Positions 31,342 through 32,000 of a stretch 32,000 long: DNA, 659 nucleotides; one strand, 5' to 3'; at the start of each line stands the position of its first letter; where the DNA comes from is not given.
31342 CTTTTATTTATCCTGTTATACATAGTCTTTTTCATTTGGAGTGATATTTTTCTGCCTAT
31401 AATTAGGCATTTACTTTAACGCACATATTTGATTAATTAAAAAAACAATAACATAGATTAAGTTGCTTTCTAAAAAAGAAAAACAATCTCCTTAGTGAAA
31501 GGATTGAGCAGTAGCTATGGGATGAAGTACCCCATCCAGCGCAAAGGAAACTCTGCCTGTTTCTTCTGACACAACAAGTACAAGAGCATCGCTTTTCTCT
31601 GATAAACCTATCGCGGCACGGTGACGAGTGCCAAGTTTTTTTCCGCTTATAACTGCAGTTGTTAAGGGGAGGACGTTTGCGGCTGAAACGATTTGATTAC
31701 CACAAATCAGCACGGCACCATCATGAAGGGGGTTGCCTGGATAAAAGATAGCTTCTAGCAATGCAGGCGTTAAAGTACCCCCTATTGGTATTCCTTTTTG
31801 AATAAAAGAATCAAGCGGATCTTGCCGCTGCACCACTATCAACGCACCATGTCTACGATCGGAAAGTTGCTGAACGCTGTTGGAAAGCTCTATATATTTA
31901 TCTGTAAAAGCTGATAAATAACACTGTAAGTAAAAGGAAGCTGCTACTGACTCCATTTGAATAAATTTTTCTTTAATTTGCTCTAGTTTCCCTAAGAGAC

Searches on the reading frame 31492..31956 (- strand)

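Call 95: search_protein_families(library=pfam, proteins=[window:31492-31956:-], max_evalue=0.001)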
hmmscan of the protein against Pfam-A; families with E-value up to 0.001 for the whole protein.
window:31492-31956:- (154 aa): 1 family
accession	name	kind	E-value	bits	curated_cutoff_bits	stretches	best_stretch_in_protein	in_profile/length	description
PF02457.21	DAC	-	1.7e-38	131.3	27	1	26-143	2-118/119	DisA bacterial checkpoint controller nucleotide-binding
